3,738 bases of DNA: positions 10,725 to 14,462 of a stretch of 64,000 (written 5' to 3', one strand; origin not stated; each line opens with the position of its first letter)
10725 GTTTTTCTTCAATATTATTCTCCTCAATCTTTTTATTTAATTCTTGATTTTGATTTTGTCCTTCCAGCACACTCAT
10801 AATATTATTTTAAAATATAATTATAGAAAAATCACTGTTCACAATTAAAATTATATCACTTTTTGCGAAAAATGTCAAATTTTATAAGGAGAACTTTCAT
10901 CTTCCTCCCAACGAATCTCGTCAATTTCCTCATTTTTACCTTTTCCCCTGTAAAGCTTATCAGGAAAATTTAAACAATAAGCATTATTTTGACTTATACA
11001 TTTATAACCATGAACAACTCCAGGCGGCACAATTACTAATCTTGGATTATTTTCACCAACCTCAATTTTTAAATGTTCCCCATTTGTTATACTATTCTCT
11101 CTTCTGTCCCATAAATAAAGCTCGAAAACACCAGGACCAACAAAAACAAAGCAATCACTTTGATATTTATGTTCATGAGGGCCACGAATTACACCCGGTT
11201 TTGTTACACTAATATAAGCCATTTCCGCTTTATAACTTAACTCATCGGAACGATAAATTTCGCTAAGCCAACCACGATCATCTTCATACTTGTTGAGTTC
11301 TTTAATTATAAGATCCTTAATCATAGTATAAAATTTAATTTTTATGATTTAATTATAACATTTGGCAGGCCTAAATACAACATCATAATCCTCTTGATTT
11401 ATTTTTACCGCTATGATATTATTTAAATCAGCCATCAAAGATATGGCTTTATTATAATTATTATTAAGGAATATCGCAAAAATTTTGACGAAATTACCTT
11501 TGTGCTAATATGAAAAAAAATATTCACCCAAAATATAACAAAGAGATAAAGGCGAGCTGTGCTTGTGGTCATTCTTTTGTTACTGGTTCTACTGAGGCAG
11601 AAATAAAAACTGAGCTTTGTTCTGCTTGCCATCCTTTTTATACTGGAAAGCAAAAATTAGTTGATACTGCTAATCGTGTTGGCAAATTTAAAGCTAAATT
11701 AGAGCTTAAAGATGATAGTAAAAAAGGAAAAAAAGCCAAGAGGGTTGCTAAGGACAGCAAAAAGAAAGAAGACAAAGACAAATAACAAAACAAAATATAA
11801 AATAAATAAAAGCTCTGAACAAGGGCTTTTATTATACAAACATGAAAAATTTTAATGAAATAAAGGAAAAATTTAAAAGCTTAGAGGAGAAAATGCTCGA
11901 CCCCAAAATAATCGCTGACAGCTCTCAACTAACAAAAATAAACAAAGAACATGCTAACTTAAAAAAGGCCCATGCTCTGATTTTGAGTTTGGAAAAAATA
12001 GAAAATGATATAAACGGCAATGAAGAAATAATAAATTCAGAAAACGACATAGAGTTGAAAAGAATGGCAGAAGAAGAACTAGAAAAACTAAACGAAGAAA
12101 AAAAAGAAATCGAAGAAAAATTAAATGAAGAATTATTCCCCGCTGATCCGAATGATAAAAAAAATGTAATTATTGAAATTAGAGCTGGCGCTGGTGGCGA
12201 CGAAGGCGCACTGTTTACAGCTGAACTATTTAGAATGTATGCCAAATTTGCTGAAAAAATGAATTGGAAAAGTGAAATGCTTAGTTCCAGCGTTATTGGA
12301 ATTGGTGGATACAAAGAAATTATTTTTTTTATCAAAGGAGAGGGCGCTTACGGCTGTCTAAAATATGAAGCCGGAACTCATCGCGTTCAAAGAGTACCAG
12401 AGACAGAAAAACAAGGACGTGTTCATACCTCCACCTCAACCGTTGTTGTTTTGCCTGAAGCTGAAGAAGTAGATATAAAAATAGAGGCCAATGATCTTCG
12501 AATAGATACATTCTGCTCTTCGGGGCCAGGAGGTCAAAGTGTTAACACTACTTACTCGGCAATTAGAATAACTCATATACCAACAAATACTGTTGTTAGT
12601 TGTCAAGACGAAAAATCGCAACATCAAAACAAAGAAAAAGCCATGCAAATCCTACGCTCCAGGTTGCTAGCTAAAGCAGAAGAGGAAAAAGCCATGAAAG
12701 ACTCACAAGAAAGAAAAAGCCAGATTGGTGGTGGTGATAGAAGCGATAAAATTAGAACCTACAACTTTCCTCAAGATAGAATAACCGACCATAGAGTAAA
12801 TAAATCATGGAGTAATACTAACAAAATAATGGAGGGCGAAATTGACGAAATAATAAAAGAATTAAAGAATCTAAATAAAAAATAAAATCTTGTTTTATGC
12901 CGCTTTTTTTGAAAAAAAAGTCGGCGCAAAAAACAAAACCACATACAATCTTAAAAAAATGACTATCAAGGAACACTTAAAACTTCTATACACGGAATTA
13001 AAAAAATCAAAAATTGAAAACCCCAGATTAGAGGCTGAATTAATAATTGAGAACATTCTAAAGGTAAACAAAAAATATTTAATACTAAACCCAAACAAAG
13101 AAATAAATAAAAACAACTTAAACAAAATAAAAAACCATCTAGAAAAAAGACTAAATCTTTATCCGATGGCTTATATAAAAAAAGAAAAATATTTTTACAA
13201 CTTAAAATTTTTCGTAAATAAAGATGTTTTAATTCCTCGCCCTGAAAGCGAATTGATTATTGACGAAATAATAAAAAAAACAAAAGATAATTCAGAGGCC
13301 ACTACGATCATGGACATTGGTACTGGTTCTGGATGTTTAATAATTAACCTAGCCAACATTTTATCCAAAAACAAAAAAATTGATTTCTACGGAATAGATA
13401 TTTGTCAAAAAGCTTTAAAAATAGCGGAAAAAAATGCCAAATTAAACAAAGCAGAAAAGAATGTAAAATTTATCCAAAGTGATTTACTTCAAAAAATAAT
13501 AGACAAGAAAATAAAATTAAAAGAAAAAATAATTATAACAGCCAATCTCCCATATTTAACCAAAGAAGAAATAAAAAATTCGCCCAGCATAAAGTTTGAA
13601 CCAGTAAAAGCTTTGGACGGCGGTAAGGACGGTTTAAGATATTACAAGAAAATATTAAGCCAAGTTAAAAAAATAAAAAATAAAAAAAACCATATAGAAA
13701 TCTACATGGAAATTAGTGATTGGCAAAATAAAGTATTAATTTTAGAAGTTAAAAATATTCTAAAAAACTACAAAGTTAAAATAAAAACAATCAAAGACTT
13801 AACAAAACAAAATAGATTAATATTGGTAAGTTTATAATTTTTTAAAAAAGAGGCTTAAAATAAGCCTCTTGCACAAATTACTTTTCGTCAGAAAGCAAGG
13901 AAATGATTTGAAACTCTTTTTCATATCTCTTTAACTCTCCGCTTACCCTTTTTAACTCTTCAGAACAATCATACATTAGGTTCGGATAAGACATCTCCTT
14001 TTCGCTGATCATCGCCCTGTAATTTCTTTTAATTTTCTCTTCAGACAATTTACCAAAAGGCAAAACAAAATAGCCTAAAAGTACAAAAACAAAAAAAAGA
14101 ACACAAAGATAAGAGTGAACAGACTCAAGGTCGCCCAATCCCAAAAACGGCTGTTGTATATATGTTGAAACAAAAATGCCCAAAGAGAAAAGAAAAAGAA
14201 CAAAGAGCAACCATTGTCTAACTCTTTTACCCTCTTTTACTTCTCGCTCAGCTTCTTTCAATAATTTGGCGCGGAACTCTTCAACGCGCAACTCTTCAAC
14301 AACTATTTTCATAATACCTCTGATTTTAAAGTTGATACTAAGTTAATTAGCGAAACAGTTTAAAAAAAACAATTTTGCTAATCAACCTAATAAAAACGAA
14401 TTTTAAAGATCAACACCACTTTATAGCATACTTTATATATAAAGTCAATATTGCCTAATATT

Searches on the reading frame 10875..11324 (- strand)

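Call 22: search_protein_families(library=pfam, proteins=[window:10875-11324:-], max_evalue=0.01)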
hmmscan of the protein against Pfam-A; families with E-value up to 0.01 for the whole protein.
window:10875-11324:- (149 aa): 3 families
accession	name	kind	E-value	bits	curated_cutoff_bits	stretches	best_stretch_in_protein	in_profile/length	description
PF00908.23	dTDP_sugar_isom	-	2.7e-15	56.9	27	1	2-127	4-135/168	dTDP-4-dehydrorhamnose 3,5-epimerase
PF14667.12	Polysacc_synt_C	-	1.2e-08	35.5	28.7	1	14-126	2-104/111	Polysaccharide biosynthesis C-terminal domain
PF05523.17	FdtA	-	4.5e-07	30.2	23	1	6-78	4-76/131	WxcM-like, C-terminal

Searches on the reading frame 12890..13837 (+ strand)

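Call 70: search_protein_families(library=pfam, proteins=[window:12890-13837:+], max_evalue=0.01)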
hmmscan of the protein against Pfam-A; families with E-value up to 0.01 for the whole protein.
window:12890-13837:+ (315 aa): 17 families
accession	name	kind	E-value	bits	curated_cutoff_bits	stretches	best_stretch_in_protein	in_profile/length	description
PF17827.6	PrmC_N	-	2.2e-12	47.8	23.4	1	34-96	7-69/71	PrmC N-terminal domain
PF13847.12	Methyltransf_31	-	1.6e-11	44.5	27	1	135-203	2-66/145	Methyltransferase domain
PF06325.19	PrmA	-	2.1e-08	34.4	22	1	135-201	160-223/296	Ribosomal protein L11 methyltransferase (PrmA)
PF05175.20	MTS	-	2.5e-08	34.2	23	1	134-209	30-100/170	Methyltransferase small domain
PF13679.12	Methyltransf_32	-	4e-08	33.8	27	1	123-204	12-94/143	Methyltransferase domain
PF13649.12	Methyltransf_25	-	3.7e-07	31.2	27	1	140-201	1-57/97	Methyltransferase domain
PF02475.24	TRM5-TYW2_MTfase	-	7.4e-06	26.5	28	1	131-216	31-110/164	TRM5/TYW2 methyltransferase domain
PF01209.24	Ubie_methyltran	-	0.00012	22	20.1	1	127-198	38-106/233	ubiE/COQ5 methyltransferase family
PF01170.24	UPF0020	-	0.00018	21.7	22.3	1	160-224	73-133/197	RMKL-like, methyltransferase domain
PF09445.16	Methyltransf_15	-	0.00018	21.6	22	1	138-209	2-68/165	RNA cap guanine-N2 methyltransferase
PF12847.13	Methyltransf_18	-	0.00019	21.9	27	1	136-209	14-84/151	Methyltransferase domain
PF02390.23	Methyltransf_4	-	0.00019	21.4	24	1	138-204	3-68/173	Putative methyltransferase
PF08242.18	Methyltransf_12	-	0.00044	21.4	30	1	141-200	1-59/98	Methyltransferase domain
PF08241.18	Methyltransf_11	-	0.00044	21.3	21.2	1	142-200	2-52/95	Methyltransferase domain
PF05971.18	Methyltransf_10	-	0.00082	19.3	23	1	124-222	90-187/299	RNA methyltransferase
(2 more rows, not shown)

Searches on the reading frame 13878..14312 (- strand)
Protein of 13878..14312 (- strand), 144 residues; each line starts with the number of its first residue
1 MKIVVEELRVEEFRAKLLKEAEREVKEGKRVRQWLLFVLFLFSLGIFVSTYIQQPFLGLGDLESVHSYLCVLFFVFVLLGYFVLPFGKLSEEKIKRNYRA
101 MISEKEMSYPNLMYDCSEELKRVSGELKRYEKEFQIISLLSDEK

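Call 22: search_protein_families(library=pfam, proteins=[window:13878-14312:-], max_evalue=0.01)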
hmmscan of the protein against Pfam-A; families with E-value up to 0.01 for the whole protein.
window:13878-14312:- (144 aa): 1 family
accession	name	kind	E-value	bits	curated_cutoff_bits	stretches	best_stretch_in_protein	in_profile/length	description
PF14093.11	DUF4271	-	0.0021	18.4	29.7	1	13-85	31-101/206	Domain of unknown function (DUF4271)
